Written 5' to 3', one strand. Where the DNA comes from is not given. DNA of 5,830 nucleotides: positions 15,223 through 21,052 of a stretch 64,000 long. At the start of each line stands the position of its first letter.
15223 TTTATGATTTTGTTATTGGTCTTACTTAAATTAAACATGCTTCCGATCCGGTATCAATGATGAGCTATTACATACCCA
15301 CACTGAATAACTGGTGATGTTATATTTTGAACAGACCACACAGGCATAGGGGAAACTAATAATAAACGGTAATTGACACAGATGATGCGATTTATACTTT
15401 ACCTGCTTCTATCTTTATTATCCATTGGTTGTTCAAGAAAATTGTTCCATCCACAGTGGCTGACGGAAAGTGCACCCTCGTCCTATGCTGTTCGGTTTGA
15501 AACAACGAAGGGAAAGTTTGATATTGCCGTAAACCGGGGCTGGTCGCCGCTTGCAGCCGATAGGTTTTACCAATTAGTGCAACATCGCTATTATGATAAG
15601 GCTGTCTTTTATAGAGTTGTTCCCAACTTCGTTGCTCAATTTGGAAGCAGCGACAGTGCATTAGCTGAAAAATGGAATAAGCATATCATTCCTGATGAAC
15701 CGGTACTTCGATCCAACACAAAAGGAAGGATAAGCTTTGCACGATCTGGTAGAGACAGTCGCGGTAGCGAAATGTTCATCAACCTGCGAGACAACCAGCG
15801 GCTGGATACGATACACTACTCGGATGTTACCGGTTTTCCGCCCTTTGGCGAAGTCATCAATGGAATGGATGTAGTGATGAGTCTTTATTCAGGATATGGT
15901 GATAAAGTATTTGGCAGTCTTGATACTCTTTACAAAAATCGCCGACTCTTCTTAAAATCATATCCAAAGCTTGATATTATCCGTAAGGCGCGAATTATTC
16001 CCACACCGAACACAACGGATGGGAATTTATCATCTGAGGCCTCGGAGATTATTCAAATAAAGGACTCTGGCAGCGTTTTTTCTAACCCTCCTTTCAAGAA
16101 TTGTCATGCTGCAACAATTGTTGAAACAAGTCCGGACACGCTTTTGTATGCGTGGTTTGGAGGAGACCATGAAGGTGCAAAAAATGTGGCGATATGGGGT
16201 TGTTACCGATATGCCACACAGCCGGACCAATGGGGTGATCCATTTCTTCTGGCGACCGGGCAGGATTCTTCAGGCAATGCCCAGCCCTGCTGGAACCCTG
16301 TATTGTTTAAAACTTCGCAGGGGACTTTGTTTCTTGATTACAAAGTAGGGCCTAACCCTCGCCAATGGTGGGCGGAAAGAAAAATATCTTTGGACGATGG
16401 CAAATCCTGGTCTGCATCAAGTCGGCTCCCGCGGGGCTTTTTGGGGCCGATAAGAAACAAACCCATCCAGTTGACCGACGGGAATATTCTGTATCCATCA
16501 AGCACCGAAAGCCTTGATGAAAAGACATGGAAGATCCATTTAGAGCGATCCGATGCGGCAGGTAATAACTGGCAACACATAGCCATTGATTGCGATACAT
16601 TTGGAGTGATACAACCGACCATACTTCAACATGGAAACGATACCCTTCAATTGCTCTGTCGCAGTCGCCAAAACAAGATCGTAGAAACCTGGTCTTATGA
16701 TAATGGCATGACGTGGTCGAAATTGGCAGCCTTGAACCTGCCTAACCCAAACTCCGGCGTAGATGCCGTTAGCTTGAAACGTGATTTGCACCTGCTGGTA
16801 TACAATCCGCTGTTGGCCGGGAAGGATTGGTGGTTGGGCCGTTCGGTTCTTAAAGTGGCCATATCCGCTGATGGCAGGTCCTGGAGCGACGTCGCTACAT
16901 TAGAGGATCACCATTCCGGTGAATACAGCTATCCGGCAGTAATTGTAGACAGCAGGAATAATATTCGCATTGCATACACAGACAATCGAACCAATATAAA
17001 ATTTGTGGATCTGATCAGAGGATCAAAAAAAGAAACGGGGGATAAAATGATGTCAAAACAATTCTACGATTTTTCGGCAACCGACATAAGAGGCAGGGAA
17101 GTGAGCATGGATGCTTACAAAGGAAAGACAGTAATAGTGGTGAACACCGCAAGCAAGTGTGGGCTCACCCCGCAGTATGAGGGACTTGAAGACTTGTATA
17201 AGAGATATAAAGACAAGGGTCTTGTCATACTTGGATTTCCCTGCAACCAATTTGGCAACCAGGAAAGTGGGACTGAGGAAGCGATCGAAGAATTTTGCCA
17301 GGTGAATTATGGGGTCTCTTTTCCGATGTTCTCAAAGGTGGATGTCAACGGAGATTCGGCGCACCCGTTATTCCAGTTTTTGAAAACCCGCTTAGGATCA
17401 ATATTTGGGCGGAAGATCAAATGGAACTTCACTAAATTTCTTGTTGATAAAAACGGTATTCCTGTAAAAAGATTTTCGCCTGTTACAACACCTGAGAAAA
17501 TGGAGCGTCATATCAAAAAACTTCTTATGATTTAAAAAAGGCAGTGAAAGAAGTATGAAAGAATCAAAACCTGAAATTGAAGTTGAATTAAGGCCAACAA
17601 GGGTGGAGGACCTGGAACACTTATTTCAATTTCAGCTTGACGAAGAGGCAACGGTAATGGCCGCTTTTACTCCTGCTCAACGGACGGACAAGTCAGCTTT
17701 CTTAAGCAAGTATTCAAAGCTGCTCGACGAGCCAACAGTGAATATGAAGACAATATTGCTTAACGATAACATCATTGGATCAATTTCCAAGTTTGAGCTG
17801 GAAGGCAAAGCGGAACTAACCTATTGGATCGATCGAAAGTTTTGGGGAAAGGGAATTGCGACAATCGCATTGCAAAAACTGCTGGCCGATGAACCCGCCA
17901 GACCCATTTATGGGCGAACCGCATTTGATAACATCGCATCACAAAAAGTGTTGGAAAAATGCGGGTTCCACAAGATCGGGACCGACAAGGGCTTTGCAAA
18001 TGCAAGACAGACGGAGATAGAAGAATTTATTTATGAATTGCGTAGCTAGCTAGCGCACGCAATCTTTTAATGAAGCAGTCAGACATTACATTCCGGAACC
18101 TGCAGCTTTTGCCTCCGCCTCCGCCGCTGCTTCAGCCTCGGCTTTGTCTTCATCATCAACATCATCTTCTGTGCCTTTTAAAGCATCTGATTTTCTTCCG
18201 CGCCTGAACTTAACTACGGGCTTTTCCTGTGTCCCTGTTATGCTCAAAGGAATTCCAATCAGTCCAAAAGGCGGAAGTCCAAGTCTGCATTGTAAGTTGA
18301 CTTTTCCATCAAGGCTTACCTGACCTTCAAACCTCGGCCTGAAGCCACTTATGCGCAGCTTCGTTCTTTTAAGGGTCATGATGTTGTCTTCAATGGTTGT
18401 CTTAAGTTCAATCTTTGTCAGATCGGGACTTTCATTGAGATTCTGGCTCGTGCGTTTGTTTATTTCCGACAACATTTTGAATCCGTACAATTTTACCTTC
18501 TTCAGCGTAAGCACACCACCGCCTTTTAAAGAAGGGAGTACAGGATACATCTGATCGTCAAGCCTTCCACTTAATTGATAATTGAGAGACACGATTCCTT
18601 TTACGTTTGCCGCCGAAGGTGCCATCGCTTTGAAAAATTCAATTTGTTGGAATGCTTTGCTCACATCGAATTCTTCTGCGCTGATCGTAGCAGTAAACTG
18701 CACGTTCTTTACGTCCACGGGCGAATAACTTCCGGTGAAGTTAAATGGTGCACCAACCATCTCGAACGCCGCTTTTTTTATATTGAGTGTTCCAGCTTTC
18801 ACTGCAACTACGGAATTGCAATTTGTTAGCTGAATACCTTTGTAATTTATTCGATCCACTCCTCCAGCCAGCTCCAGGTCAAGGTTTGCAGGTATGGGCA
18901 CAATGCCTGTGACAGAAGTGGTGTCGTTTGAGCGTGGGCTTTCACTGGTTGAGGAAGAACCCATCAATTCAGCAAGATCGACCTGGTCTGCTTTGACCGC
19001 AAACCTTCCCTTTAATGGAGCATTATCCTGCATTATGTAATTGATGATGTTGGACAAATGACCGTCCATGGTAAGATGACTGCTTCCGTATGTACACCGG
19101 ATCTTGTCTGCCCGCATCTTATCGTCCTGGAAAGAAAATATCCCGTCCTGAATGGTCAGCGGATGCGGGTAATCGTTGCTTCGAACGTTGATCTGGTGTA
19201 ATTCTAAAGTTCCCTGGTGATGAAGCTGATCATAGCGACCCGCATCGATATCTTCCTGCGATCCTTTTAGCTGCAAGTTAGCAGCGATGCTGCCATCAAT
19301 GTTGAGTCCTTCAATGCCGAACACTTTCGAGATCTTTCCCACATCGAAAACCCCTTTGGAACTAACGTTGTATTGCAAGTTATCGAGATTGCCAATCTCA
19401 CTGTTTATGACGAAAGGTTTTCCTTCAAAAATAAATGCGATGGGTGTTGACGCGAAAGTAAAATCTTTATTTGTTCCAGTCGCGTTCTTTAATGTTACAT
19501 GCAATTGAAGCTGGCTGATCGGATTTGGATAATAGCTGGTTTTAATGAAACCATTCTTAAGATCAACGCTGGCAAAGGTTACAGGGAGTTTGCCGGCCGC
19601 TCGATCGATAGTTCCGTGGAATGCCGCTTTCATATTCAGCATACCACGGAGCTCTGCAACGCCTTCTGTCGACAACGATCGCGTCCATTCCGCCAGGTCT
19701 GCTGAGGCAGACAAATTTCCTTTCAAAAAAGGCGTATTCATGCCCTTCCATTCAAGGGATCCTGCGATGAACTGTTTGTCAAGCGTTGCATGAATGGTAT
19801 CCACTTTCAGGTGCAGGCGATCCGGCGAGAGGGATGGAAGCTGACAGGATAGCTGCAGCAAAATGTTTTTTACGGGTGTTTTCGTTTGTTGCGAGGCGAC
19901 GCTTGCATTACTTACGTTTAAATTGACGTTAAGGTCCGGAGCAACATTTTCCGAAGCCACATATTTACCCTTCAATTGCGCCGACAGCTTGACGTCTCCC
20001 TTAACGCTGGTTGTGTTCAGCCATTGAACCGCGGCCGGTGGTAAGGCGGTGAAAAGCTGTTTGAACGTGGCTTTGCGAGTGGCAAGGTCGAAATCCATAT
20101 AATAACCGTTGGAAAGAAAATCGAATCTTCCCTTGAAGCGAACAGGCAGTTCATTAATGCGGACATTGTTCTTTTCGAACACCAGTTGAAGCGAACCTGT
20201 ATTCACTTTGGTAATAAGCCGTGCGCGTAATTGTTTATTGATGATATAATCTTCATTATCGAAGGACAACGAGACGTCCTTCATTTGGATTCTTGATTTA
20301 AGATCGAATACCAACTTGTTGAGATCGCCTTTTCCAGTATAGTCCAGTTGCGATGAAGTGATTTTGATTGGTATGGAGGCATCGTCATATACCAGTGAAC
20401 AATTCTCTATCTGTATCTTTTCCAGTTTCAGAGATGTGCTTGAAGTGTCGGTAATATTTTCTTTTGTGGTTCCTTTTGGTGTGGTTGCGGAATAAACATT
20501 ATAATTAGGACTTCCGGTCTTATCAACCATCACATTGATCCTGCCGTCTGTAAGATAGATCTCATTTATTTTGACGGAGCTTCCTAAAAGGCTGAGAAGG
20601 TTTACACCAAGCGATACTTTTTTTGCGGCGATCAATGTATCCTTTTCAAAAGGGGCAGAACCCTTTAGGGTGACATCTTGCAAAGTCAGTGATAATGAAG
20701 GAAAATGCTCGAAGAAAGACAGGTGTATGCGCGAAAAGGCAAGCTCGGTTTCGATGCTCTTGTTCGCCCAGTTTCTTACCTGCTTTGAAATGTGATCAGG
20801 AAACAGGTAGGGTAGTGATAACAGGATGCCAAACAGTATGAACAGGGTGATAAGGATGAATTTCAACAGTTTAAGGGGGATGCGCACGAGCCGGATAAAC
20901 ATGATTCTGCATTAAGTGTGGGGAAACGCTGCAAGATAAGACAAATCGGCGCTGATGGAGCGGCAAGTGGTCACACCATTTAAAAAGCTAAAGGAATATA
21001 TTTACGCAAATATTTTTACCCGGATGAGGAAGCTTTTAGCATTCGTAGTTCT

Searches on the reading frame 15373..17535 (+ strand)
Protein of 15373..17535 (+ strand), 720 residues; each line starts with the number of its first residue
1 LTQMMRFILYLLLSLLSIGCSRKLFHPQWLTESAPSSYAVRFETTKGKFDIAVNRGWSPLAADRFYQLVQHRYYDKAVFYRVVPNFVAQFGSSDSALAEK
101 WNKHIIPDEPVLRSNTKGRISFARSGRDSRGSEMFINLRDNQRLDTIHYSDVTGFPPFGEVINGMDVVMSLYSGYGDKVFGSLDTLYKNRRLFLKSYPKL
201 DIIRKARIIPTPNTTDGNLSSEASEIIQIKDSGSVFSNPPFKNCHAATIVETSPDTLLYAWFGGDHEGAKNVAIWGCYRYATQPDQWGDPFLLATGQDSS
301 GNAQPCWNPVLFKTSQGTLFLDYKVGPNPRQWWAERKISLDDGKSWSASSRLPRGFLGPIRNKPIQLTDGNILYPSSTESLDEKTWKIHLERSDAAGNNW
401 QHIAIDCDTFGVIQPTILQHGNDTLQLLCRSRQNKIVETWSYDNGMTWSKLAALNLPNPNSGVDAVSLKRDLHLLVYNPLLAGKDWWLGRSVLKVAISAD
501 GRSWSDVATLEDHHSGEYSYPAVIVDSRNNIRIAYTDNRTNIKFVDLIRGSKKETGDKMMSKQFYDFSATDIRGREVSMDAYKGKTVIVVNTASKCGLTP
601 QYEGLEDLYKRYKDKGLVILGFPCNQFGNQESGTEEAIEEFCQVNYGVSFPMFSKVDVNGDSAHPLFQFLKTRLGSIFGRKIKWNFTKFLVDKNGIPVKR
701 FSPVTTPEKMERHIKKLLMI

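Call 35: search_protein_families(library=pfam, proteins=[window:15373-17535:+], max_evalue=0.0001)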
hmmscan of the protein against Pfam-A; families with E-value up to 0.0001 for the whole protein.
window:15373-17535:+ (720 aa): 4 families
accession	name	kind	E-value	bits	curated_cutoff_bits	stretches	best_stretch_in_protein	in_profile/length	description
PF13088.12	BNR_2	-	2.2e-78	263.9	31.4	1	256-528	2-272/277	BNR repeat-like domain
PF00255.25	GSHPx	-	1.5e-45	153.7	27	1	564-671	1-108/108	Glutathione peroxidase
PF00160.26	Pro_isomerase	-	3.4e-23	83.1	21.7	1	40-173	2-139/159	Cyclophilin type peptidyl-prolyl cis-trans isomerase/CLD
PF00578.27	AhpC-TSA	-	3e-06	27.6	26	1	562-654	3-88/124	AhpC/TSA family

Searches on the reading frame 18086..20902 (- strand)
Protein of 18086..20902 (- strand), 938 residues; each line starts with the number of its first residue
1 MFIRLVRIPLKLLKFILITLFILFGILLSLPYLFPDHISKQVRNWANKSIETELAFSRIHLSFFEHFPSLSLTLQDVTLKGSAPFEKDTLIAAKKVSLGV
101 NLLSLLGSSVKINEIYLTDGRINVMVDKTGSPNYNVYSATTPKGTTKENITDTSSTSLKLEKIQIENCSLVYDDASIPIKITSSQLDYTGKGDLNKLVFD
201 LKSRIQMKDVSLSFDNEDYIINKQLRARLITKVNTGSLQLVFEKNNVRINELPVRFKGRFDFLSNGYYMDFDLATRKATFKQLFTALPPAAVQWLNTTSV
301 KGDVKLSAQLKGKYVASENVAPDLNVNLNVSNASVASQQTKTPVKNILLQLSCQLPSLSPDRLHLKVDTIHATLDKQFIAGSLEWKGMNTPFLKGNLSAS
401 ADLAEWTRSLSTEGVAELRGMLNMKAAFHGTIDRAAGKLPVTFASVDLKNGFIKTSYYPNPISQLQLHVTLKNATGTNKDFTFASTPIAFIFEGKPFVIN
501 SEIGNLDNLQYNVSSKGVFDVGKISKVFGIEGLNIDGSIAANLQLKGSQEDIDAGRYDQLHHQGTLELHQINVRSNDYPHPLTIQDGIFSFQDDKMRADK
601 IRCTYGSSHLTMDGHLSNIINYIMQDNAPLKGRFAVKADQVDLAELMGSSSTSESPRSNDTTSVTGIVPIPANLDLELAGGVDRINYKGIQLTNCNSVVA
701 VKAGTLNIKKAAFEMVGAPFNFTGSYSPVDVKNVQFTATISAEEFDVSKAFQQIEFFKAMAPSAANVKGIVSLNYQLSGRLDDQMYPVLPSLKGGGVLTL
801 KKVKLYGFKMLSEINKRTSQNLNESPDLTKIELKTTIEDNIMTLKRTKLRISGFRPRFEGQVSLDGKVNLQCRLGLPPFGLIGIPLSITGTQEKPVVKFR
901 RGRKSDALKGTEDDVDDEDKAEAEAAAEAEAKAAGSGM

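Call 35: search_protein_families(library=pfam, proteins=[window:18086-20902:-], max_evalue=0.0001)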
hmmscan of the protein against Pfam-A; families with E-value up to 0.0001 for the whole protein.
window:18086-20902:- (938 aa): 2 families
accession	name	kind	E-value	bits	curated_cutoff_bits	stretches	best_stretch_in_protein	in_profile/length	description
PF05170.20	AsmA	-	6.6e-12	45.5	29.8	1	10-175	5-174/607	AsmA family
PF05359.17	DUF748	-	9.1e-12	44.3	50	1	12-391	14-335/1037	Domain of Unknown Function (DUF748)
